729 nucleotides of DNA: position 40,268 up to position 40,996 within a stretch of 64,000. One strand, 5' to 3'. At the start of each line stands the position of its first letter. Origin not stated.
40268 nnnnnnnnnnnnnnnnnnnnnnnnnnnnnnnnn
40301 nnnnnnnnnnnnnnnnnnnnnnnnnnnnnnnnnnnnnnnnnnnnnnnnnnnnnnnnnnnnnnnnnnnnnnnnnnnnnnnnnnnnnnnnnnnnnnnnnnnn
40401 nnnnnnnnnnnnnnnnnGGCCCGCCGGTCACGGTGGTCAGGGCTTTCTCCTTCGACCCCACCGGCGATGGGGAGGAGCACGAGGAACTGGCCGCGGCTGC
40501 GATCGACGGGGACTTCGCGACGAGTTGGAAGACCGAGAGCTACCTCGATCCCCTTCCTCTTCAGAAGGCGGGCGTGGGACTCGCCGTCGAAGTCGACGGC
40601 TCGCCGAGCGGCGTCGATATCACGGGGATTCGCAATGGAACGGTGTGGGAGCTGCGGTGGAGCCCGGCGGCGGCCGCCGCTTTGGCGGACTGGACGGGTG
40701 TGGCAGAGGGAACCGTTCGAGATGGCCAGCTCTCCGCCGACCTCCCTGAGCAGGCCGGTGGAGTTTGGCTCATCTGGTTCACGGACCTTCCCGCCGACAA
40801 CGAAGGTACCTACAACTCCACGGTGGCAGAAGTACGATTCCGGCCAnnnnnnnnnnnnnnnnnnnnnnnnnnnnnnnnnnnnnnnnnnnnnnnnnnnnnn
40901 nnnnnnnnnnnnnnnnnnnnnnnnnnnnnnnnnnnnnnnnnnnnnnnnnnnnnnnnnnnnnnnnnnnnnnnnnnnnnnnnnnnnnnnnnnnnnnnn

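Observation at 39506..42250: Free-standing MviN-type pseudokinase / extracytoplasmic-domain protein without the MurJ flippase, at the conserved SigM locus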

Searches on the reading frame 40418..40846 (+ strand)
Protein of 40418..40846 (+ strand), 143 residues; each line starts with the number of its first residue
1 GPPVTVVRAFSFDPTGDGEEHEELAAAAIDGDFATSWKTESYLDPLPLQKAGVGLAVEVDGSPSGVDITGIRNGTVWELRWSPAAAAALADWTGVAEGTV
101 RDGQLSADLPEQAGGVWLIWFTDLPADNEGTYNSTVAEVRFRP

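Call 40: search_protein_families(library=pfam, alignment_id=A2, max_evalue=10)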
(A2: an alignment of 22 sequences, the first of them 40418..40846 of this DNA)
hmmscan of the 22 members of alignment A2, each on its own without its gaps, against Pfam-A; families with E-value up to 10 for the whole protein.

A. member 1, window:40418-40846:+ (143 aa): 0 families

B. families by the number of members that match (of 22 scanned): 2 families
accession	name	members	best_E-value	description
PF00754.31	F5_F8_type_C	1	0.14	F5/8 type C domain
PF18666.6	CBM64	1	0.23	Carbohydrate-binding module 64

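Call 41: search_solved_structures(query=A2, max_evalue=10, show_alignments=3)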
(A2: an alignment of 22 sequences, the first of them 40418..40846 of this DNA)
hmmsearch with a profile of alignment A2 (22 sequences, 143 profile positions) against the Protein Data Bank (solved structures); distinct sequences matched with E-value up to 10: 4.
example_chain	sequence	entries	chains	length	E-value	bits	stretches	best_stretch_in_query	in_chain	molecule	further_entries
7jnb_A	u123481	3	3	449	0.026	17.5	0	18-44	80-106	F5/8 type C domain protein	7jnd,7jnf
7jfs_A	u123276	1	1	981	0.15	15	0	18-43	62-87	F5/8 type C domain protein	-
4mgq_A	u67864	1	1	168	0.66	12.9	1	33-105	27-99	Glycosyl hydrolase family 10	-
5cfh_A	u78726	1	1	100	1.3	12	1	98-140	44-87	Beta-2-microglobulin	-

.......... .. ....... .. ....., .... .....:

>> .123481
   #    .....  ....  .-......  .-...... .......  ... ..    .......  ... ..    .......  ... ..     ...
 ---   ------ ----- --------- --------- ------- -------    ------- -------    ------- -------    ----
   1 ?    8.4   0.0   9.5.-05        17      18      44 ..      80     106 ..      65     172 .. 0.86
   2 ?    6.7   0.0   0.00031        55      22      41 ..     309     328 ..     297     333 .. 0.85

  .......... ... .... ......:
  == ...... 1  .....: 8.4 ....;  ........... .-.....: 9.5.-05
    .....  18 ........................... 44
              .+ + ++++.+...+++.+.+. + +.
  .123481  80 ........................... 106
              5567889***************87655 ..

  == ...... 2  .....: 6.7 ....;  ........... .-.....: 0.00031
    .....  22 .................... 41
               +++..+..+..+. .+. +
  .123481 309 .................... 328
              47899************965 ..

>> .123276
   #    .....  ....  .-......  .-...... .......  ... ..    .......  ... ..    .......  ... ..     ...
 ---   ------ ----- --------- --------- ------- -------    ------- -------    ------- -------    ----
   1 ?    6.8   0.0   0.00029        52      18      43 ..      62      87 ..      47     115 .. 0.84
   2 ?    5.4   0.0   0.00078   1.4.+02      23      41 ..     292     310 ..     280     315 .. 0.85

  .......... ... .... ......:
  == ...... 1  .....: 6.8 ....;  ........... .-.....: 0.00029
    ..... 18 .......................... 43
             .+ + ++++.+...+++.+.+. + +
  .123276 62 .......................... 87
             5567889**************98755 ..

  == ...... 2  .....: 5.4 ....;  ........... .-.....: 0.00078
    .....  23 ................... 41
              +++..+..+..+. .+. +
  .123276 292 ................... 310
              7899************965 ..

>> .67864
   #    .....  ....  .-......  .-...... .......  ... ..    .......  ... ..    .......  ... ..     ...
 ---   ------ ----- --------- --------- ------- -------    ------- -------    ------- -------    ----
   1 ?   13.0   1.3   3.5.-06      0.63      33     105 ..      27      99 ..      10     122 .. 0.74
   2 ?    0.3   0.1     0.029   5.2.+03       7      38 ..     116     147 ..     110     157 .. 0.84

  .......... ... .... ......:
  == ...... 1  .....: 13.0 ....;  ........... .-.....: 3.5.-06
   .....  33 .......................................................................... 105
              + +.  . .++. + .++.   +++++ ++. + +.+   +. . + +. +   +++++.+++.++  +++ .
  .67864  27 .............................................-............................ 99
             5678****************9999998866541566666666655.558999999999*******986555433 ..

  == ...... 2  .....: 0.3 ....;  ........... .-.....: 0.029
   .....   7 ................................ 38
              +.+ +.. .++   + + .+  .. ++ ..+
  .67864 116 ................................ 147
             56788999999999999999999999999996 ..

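Call 47: predict_structure(alignment_id=A2)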
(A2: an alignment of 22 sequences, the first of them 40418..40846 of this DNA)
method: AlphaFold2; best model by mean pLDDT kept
length: 143 residues; sequences in the alignment: 22
mean_pLDDT: 93.2   pTM: 0.88
mean pLDDT of the five models: 93.2, 92.1, 92.1, 90.7, 88.6
residues with pLDDT >= 90: 123; 70-90: 16; 50-70: 4; < 50: 0
segments of 3 or more residues with pLDDT < 50: none
pLDDT, mean of each block of 10 residues (from residue 1): 89 79 90 93 94 96 96 98 95 98 95 91 95 97 93
secondary structure, 60 per line:
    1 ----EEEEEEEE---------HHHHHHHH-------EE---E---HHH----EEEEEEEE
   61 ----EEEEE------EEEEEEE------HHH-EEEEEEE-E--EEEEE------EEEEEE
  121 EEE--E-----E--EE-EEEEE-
elements in order: E5-12 H22-29 E53-60 E65-69 E76-82 E93-99 E104-108 E115-123 E138-142

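Call 49: search_protein_representatives(alignment_id=A2)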
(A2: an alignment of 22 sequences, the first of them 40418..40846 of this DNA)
Query: 22 sequences, 143 profile positions. Proteins with E-value up to 0.001 (for the whole library): 3529; up to 1e-10: 1688; up to 1e-30: 44. The best 150 are listed.
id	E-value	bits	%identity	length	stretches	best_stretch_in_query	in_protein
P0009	3.5e-54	198.7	-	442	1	4-143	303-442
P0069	3.3e-52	192.3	-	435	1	4-143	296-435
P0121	6.0e-49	181.7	-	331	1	3-142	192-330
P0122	7.4e-49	181.4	-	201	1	3-143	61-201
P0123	2.5e-48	179.7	-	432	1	4-142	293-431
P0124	3.7e-48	179.2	-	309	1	8-142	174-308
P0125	6.8e-48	178.3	-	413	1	4-143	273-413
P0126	8.8e-48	177.9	-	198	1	3-142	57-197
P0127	1.7e-47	177.0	-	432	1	3-141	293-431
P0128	7.4e-47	174.9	-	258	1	3-143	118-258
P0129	1.3e-46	174.2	-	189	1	7-143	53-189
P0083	2.1e-46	173.5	-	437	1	3-143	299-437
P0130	2.4e-46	173.3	-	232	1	3-142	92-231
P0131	5.4e-45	168.9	-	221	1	3-143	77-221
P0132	3.2e-44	166.4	-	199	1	3-142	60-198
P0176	9.4e-23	96.8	-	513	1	5-140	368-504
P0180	1.9e-22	95.8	-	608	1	4-142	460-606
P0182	2.5e-22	95.4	-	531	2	3-142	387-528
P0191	1.2e-21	93.2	-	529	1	5-140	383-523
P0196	2.6e-21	92.1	-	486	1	3-141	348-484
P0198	2.9e-21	92.0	-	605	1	4-142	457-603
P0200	5.6e-21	91.0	-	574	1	5-125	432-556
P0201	5.9e-21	91.0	-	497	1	4-141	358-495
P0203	8.1e-21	90.5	-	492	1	2-142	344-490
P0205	1.1e-20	90.0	-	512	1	4-143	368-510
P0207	1.4e-20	89.8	-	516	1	4-140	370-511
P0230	8.0e-20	87.3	-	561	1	2-142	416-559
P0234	1.3e-19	86.6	-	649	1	3-142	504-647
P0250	3.2e-19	85.3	-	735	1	4-142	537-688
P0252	3.3e-19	85.3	-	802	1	3-142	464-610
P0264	4.7e-19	84.8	-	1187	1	4-140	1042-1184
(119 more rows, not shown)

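Call 50: search_protein_families(library=pfam, proteins=[P0264, P0176, P0180, P0182, P0198, P0200, P0234, P0250, P0252, P0230], max_evalue=0.01)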
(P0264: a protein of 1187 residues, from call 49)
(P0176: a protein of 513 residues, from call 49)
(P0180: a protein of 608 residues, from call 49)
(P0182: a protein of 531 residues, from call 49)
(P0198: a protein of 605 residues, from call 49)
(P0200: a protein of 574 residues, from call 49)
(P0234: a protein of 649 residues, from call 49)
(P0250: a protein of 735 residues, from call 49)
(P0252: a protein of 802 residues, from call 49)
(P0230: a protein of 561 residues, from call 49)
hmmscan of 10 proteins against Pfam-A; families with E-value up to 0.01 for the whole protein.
P0264 (1187 aa): 3 families
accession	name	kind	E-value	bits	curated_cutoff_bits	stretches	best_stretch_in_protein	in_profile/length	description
PF03023.19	MurJ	-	1.2e-74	252.1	27.4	1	47-504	3-433/451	Lipid II flippase MurJ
PF00069.31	Pkinase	-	5.6e-07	29.7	31.7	1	742-840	56-155/263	Protein kinase domain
PF00754.31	F5_F8_type_C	-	0.00049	20.7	28.2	1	1062-1168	13-114/127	F5/8 type C domain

P0176 (513 aa): 4 families
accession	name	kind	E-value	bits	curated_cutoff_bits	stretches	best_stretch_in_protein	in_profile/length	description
PF00069.31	Pkinase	-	9.6e-08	32.2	31.7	1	75-156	58-140/263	Protein kinase domain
PF00754.31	F5_F8_type_C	-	4.6e-05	24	28.2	1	387-488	13-114/127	F5/8 type C domain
PF22633.2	F5_F8_type_C_2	-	0.0002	22.3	27.8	1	391-482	2-89/91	NedA-like, galactose-binding domain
PF01636.29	APH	-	0.002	18.3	23.2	1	59-148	40-130/239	Phosphotransferase enzyme family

P0180 (608 aa): 3 families
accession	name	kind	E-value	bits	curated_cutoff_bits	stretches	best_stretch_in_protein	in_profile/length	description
PF00069.31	Pkinase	-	3.8e-40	138.4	31.7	1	16-219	1-200/263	Protein kinase domain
PF07714.23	PK_Tyr_Ser-Thr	-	9.1e-27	94.4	23.1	1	18-226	3-215/258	Protein tyrosine and serine/threonine kinase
PF03109.22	ABC1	-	2.3e-07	30.7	22.9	1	88-167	142-221/244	ABC1 atypical kinase-like domain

P0182 (531 aa): 1 family
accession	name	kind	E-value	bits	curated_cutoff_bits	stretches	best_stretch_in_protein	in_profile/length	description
PF24607.1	CBM_AftD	-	0.007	16.4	27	0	402-428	13-39/149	Arabinofuranosyltransferase D, third carbohydrate binding module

P0198 (605 aa): 4 families
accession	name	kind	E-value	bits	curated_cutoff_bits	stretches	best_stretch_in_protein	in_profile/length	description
PF00069.31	Pkinase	-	4.2e-41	141.5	31.7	1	18-227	1-206/263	Protein kinase domain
PF07714.23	PK_Tyr_Ser-Thr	-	9.4e-28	97.6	23.1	1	21-264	4-248/258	Protein tyrosine and serine/threonine kinase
PF03109.22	ABC1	-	3.2e-06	26.9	22.9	1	89-169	141-221/244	ABC1 atypical kinase-like domain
PF01636.29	APH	-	0.00046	20.5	23.2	1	10-162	55-197/239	Phosphotransferase enzyme family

P0200 (574 aa): 4 families
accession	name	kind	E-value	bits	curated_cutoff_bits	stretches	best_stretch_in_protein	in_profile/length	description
PF00069.31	Pkinase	-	6e-42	144.3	31.7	1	23-270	1-252/263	Protein kinase domain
PF07714.23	PK_Tyr_Ser-Thr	-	1.2e-28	100.6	23.1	1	25-272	3-250/258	Protein tyrosine and serine/threonine kinase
PF03109.22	ABC1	-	0.00047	19.8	22.9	1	97-177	143-222/244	ABC1 atypical kinase-like domain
PF17667.7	Pkinase_fungal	-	0.00074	18.8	24.1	1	140-206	305-376/387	Fungal protein kinase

P0234 (649 aa): 3 families
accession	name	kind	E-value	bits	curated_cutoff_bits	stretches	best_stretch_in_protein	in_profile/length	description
PF00069.31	Pkinase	-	1.8e-46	159.1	31.7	1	24-232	1-204/263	Protein kinase domain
PF07714.23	PK_Tyr_Ser-Thr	-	4.1e-30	105.4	23.1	1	26-228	3-208/258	Protein tyrosine and serine/threonine kinase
PF03109.22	ABC1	-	4.3e-05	23.2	22.9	1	96-176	142-221/244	ABC1 atypical kinase-like domain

P0250 (735 aa): 3 families
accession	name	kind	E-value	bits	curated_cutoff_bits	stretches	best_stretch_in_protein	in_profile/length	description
PF00069.31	Pkinase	-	2.1e-46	158.9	31.7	1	13-266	1-256/263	Protein kinase domain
PF07714.23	PK_Tyr_Ser-Thr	-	1.3e-26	93.9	23.1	1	15-261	3-248/258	Protein tyrosine and serine/threonine kinase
PF01636.29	APH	-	0.0013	19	23.2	0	21-128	7-108/239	Phosphotransferase enzyme family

P0252 (802 aa): 5 families
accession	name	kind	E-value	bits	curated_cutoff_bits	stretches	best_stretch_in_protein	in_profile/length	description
PF00069.31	Pkinase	-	3.1e-47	161.6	31.7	1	20-234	1-210/263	Protein kinase domain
PF07714.23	PK_Tyr_Ser-Thr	-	2.9e-29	102.6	23.1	1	23-267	4-248/258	Protein tyrosine and serine/threonine kinase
PF03109.22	ABC1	-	0.0031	17.1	22.9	0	92-168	142-217/244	ABC1 atypical kinase-like domain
PF01636.29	APH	-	0.0083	16.3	23.2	0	29-135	7-108/239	Phosphotransferase enzyme family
PF06293.20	Kdo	-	0.0085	16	21.3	0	87-155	87-155/207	Lipopolysaccharide kinase (Kdo/WaaP) family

P0230 (561 aa): 4 families
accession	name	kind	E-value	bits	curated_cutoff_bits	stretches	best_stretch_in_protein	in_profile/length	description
PF00069.31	Pkinase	-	2.3e-45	155.5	31.7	1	12-258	1-251/263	Protein kinase domain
PF07714.23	PK_Tyr_Ser-Thr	-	1.1e-31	110.5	23.1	1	14-258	3-248/258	Protein tyrosine and serine/threonine kinase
PF03109.22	ABC1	-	1.2e-07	31.6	22.9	1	54-166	118-224/244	ABC1 atypical kinase-like domain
PF01636.29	APH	-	0.00023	21.4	23.2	0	18-128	5-110/239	Phosphotransferase enzyme family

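Call 54: list_cluster_members(proteins=[P0264, P0176, P0182, P0191, P0196, P0201, P0203, P0205, P0207, P0180])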
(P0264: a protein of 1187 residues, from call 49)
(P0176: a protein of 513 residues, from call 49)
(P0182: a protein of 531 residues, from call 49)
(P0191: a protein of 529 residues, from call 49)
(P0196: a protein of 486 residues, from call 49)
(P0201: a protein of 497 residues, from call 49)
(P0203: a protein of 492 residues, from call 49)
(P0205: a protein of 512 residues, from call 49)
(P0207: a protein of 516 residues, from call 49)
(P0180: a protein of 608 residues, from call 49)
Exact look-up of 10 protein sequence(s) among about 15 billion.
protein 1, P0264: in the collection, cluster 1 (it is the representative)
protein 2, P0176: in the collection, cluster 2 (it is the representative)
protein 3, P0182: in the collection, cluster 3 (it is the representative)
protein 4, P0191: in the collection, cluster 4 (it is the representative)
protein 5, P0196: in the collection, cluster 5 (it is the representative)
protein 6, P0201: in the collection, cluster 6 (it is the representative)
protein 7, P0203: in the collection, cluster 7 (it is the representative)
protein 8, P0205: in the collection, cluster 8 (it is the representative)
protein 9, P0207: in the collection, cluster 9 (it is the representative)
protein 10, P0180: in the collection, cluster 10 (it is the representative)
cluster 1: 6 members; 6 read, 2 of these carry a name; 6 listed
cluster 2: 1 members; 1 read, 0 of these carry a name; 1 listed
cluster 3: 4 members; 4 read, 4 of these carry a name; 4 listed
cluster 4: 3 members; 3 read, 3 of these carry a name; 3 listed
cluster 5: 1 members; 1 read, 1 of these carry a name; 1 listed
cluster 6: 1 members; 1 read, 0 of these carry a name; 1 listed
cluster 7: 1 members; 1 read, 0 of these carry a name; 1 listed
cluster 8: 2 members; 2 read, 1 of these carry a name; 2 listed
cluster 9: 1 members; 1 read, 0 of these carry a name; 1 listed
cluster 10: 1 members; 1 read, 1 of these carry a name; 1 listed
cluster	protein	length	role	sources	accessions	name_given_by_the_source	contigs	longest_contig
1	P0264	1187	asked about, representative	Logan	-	-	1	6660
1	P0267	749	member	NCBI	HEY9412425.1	MAG TPA: hypothetical protein VIP77_22795, partial [Jiangellaceae bacterium]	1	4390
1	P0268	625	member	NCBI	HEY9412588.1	MAG TPA: murein biosynthesis integral membrane protein MurJ, partial [Jiangellaceae ...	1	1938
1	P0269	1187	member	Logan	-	-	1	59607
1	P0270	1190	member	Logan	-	-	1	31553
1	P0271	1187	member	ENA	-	-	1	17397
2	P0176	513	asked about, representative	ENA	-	-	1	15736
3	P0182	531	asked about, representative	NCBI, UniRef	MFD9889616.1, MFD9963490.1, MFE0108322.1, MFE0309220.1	protein kinase family protein [Amycolatopsis sp. NPDC059027] | protein kinase family protein n=1 Tax=unclassified Amycolatopsis TaxID=2618356 ...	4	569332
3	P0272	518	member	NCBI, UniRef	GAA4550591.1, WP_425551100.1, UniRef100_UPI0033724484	protein kinase family protein [Amycolatopsis samaneae] | protein kinase family protein n=1 Tax=Amycolatopsis samaneae TaxID=664691 ...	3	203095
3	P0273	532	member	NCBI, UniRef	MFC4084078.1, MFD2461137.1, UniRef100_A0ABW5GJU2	protein kinase family protein [Amycolatopsis samaneae] | Protein kinase family protein n=1 Tax=Amycolatopsis samaneae TaxID=664691 ...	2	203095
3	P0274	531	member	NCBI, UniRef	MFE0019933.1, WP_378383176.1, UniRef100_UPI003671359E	protein kinase family protein [Amycolatopsis sp. NPDC059021] | protein kinase family protein n=1 Tax=Amycolatopsis sp. NPDC059021 TaxID=3346704 ...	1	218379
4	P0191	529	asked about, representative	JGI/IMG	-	serine/threonine-protein kinase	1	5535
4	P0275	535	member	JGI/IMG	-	serine/threonine-protein kinase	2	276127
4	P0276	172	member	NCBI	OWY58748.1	hypothetical protein B7486_78300, partial [cyanobacterium TDX16]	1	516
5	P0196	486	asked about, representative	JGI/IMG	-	serine/threonine protein kinase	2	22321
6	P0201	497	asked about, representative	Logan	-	-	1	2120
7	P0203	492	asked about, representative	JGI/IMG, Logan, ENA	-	-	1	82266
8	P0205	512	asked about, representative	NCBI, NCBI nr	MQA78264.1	MAG: serine/threonine protein kinase [Streptosporangiales bacterium] | serine/threonine protein kinase [Streptosporangiales bacterium]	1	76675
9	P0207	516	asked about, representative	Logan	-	-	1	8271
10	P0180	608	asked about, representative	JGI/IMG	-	eukaryotic-like serine/threonine-protein kinase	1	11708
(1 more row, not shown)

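Call 55: find_encoding_contigs(protein=P0182, flank=10000, max_places=1)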
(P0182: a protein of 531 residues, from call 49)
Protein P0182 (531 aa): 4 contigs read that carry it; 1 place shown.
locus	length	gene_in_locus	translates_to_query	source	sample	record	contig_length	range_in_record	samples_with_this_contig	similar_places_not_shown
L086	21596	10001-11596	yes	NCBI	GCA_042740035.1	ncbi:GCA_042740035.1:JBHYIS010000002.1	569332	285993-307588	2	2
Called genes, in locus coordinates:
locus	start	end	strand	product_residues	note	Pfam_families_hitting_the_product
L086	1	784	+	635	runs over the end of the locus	PF14021:TNT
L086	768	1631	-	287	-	PF08242:Methyltransf_12 (weak), PF13649:Methyltransf_25 (weak)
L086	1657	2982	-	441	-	PF13581:HATPase_c_2, PF02518:HATPase_c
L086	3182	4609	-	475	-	PF01743:PolyA_pol, PF12627:PolyA_pol_RNAbd, PF01966:HD, PF13735:tRNA_NucTran2_2 (weak)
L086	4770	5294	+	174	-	PF00293:NUDIX, PF14815:NUDIX_4 (weak)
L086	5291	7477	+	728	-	PF19516:DUF6049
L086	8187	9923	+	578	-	PF03023:MurJ, PF01554:MatE (weak)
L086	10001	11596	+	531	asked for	-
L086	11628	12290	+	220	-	PF07638:Sigma70_ECF (faint), PF04542:Sigma70_r2, PF08281:Sigma70_r4_2, PF04545:Sigma70_r4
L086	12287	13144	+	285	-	PF27063:RsmA_C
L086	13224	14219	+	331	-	PF00890:FAD_binding_2 (faint), PF01266:DAO (faint), PF07992:Pyr_redox_2, PF12831:FAD_oxidored (faint), PF13450:NAD_binding_8 (faint), PF13738:Pyr_redox_3, PF00070:Pyr_redox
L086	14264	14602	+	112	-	PF00085:Thioredoxin, PF14595:Thioredoxin_9 (weak), PF13098:Thioredoxin_2, PF13905:Thioredoxin_8 (faint)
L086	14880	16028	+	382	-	PF01471:PG_binding_1, PF09374:PG_binding_3 (faint), PF01471:PG_binding_1, PF01520:Amidase_3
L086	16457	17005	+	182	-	PF14117:DUF4287 (weak), PF08327:AHSA1 (faint)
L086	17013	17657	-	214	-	PF00583:Acetyltransf_1, PF08445:FR47 (faint)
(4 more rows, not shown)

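Call 56: find_encoding_contigs(protein=P0176, flank=8000, max_places=1)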
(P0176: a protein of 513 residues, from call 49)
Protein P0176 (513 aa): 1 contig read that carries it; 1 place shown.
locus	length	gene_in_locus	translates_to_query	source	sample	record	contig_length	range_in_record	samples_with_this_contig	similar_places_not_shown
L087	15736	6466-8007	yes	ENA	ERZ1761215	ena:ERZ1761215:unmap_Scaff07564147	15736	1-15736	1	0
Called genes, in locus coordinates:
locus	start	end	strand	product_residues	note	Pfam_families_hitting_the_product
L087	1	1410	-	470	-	?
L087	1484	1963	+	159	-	PF00293:NUDIX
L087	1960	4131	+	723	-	PF19516:DUF6049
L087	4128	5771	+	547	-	PF03023:MurJ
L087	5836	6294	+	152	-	-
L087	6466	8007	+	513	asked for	PF00069:Pkinase (weak)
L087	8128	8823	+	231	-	PF04542:Sigma70_r2, PF08281:Sigma70_r4_2, PF04545:Sigma70_r4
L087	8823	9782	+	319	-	PF27063:RsmA_C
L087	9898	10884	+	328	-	PF01946:Thi4 (faint), PF03486:HI0933_like (faint), PF07992:Pyr_redox_2, PF13738:Pyr_redox_3, PF01266:DAO (weak), PF00070:Pyr_redox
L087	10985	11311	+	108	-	PF00085:Thioredoxin, PF00578:AhpC-TSA (weak), PF08534:Redoxin (weak), PF14595:Thioredoxin_9 (weak), PF13098:Thioredoxin_2 (weak), PF13905:Thioredoxin_8 (weak)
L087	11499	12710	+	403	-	PF01471:PG_binding_1, PF09374:PG_binding_3 (faint), PF01471:PG_binding_1, PF01520:Amidase_3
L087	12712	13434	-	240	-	-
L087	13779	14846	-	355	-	PF02195:ParB_N, PF17762:HTH_ParB, PF23552:ParB_C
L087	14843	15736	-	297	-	?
